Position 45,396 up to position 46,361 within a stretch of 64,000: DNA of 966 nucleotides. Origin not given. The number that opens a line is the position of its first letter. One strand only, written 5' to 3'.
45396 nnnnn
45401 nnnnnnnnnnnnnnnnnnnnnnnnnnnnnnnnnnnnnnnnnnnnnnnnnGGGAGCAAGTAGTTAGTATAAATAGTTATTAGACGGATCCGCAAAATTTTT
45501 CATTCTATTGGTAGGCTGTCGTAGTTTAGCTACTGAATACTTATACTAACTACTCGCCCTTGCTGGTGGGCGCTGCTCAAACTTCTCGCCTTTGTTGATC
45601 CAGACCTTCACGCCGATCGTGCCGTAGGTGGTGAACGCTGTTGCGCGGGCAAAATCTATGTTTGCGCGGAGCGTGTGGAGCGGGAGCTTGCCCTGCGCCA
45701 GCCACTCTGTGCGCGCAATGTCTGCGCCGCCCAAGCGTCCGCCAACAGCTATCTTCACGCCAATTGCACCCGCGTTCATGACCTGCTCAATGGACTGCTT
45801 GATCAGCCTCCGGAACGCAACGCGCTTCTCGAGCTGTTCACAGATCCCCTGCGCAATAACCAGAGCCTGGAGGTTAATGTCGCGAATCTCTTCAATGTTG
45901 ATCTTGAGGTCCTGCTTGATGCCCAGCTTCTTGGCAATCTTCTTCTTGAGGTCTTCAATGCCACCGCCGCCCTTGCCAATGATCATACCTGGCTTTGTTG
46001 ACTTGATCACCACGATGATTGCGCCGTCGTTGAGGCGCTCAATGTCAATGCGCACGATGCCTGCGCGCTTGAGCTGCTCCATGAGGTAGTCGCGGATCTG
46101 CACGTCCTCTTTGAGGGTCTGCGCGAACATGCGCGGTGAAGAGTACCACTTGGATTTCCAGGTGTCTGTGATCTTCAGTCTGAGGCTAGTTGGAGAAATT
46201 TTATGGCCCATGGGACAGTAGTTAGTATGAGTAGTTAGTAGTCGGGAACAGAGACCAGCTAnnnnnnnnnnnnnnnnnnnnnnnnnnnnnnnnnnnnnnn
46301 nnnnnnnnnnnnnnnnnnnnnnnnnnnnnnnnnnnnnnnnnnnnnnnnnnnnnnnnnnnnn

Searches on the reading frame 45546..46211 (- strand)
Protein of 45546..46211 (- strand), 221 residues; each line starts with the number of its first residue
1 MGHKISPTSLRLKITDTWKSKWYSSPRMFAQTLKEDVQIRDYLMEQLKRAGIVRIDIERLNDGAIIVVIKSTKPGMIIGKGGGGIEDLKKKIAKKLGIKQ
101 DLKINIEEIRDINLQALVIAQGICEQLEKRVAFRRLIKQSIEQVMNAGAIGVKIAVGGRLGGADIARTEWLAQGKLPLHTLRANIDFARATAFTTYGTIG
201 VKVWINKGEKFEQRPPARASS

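Call 18: find_homologous_proteins(query=window:45546-46211:-)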
Query window:45546-46211:- (221 aa): 7999 proteins with E <= 0.001 among 8000 candidates; the best 120 are listed.
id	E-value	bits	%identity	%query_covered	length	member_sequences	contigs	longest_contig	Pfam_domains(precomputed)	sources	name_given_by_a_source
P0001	4.4e-132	456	96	97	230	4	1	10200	PF07650.24,PF00189.26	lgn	-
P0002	2.6e-122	424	90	97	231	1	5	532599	PF07650.24,PF00189.26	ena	-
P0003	5.1e-120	417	89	97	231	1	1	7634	PF07650.24,PF00189.26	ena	-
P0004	3.3e-110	385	82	97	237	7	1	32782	PF07650.24,PF00189.26,PF05316.18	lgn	-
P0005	5.8e-109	381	79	100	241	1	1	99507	PF07650.24,PF00189.26,PF05316.18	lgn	-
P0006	7.9e-109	380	81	96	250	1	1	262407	PF07650.24,PF00189.26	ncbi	-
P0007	1.2e-108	380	79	99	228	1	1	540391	PF07650.24,PF00189.26,PF05316.18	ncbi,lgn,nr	ncbi:MAG: ribosomal protein [Candidatus Doudnabacteria bacterium]|nr:ribosomal protein [Candidatus D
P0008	3.4e-108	378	81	96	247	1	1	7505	PF07650.24,PF00189.26,PF05316.18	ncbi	-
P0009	2.6e-107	375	78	100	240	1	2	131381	PF07650.24,PF00189.26,PF05316.18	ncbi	ncbi:MAG: 30S ribosomal protein S3 [Candidatus Doudnabacteria bacterium]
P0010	6.7e-107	374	77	99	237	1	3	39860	PF07650.24,PF00189.26,PF05316.18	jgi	jgi:small subunit ribosomal protein S3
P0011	7.9e-107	374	78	99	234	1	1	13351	PF07650.24,PF00189.26,PF05316.18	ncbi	-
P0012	8.0e-107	374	82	95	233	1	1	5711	PF07650.24,PF00189.26,PF05316.18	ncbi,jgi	-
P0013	1.2e-106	373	76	100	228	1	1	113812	PF07650.24,PF00189.26,PF05316.18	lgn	-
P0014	2.9e-106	372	80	96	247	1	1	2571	PF07650.24,PF00189.26,PF05316.18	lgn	-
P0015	6.9e-106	371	80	97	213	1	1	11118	PF07650.24,PF00189.26,PF05316.18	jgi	jgi:small subunit ribosomal protein S3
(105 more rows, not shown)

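Call 19: find_encoding_contigs(protein=P0001, flank=10000, max_places=2)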
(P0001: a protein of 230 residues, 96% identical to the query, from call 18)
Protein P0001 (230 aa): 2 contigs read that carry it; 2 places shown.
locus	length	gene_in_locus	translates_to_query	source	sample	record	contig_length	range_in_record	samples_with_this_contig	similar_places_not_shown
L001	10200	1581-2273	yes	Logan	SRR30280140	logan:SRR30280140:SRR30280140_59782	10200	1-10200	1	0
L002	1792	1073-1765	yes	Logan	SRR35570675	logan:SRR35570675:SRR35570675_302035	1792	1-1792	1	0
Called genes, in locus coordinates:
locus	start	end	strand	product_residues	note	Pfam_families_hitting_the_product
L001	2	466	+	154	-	?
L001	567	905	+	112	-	PF00203:Ribosomal_S19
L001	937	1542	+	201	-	PF00237:Ribosomal_L22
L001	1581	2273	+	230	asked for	PF07650:KH_2, PF00189:Ribosomal_S3_C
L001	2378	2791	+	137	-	PF00252:Ribosomal_L16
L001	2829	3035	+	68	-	PF00831:Ribosomal_L29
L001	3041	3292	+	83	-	PF00366:Ribosomal_S17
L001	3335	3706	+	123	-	PF00238:Ribosomal_L14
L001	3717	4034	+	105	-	PF00467:KOW (weak), PF17136:ribosomal_L24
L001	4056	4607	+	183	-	PF00281:Ribosomal_L5, PF00673:Ribosomal_L5_C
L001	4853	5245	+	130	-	PF00410:Ribosomal_S8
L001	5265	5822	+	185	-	PF00347:Ribosomal_L6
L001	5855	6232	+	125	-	PF00861:Ribosomal_L18p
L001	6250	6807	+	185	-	PF00333:Ribosomal_S5, PF03719:Ribosomal_S5_C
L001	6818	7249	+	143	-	PF00828:Ribosomal_L27A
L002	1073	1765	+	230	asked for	PF07650:KH_2, PF00189:Ribosomal_S3_C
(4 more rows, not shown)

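Call 20: find_encoding_contigs(protein=P0002, flank=10000, max_places=2)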
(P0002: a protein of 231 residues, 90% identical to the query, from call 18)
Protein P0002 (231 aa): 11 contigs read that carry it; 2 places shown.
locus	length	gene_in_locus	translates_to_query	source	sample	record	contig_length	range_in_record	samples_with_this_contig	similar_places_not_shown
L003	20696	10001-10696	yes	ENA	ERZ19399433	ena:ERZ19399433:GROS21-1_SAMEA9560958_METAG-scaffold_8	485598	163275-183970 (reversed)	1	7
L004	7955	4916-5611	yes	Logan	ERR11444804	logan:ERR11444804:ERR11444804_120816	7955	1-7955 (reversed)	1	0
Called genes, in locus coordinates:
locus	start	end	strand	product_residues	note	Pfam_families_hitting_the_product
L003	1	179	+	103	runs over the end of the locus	PF18908:DUF5663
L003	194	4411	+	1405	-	-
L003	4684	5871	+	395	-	PF00009:GTP_EFTU, PF03144:GTP_EFTU_D2, PF03143:GTP_EFTU_D3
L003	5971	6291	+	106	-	PF00338:Ribosomal_S10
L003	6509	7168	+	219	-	PF00297:Ribosomal_L3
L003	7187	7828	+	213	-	PF00573:Ribosomal_L4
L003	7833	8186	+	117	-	PF00276:Ribosomal_L23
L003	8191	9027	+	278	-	PF00181:Ribosomal_L2_N, PF03947:Ribosomal_L2_C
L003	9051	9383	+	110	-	PF00203:Ribosomal_S19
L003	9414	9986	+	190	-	PF00237:Ribosomal_L22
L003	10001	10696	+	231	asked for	PF07650:KH_2, PF00189:Ribosomal_S3_C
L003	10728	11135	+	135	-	PF00252:Ribosomal_L16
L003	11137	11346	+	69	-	PF00831:Ribosomal_L29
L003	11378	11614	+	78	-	PF00366:Ribosomal_S17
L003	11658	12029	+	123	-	PF00238:Ribosomal_L14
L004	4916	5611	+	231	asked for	PF07650:KH_2, PF00189:Ribosomal_S3_C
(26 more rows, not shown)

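Call 26: find_related_loci(query=window:45546-46211:-, collection=genome_contigs, flank=10000)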
Query window:45546-46211:- (221 aa) in genome_contigs; peptide patterns used: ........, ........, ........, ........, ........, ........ (x = any residue, [..] = any of these).
599 stretches matched a pattern (row limit reached: there are more); 46 encode a relative of the query (tblastn E <= 1e-3); 46 distinct loci.
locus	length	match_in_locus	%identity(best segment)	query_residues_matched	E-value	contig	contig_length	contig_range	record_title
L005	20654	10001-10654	79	1-219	1e-115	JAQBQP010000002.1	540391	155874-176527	MAG: Candidatus Doudnabacteria bacterium isolate RYN_376 scaffold_1256096, whole genome shotgun sequence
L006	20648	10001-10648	75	1-217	6e-107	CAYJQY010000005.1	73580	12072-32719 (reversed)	MAG TPA_asm: uncultured Candidatus Saccharibacteria bacterium isolate ERP125453_co1_47 genome assembly, contig: NODE_201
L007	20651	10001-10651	68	1-218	2e-100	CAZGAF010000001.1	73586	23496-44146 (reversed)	MAG TPA_asm: uncultured Candidatus Saccharibacteria bacterium isolate SRP170004_co1_518 genome assembly, contig: NODE_39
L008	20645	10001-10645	70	1-214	1e-99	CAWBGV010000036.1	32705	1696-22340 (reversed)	MAG: Candidatus Doudnabacteria bacterium isolate MFD04780.bin.2.152 genome assembly, contig: contig_61344, whole genome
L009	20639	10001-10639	67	1-214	6e-98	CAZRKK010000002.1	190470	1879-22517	MAG TPA_asm: uncultured Candidatus Saccharibacteria bacterium isolate SRP170004_co1_269 genome assembly, contig: NODE_65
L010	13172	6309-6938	69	1-211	8e-98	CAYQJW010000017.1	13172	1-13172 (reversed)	MAG TPA_asm: uncultured Candidatus Saccharibacteria bacterium isolate SRP286056_co1_433 genome assembly, contig: NODE_59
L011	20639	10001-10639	68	1-214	3e-97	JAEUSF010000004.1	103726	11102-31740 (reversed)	MAG: Candidatus Doudnabacteria bacterium isolate new MAG-296 NODE_4_length_103726_cov_5.097994, whole genome shotgun seq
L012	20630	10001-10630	68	1-211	2e-96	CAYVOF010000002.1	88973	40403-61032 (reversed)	MAG TPA_asm: uncultured Candidatus Saccharibacteria bacterium isolate SRP192515_co2_194 genome assembly, contig: NODE_14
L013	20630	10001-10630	69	1-211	3e-92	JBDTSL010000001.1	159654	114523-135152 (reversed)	MAG: Candidatus Doudnabacteria bacterium isolate cluster3_bin.27 NODE_104_length_159654_cov_9.047112, whole genome shotg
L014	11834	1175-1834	62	1-220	9e-88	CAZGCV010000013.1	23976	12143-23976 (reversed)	MAG TPA_asm: uncultured Candidatus Saccharibacteria bacterium isolate SRP344714_co1_292 genome assembly, contig: NODE_40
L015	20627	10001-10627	68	1-211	1e-81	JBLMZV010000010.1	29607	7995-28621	MAG: Candidatus Saccharibacteria bacterium isolate MAG194 PRJNA951521_bin51_renamed_9, whole genome shotgun sequence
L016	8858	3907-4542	58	1-214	2e-74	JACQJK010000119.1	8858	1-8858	MAG: Candidatus Doudnabacteria bacterium isolate NC_groundwater_1149_Ag_S-0.1um_50_29 S_p1_S3_coassembly_k141_2372633, w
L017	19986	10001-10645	51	1-214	4e-68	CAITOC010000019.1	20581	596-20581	MAG: Candidatus Moranbacteria bacterium isolate MJ130702B_bin-413 genome assembly, contig: bin-413:19/88, whole genome s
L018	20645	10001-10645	51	1-214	4e-67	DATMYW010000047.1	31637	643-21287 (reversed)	MAG TPA_asm: Candidatus Fimivivens sp. isolate SMAG_U13158 k141_46906, whole genome shotgun sequence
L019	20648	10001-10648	50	1-215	1e-66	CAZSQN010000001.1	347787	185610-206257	MAG TPA_asm: uncultured Gammaproteobacteria bacterium isolate binchicken_co125_790 genome assembly, contig: NODE_42_leng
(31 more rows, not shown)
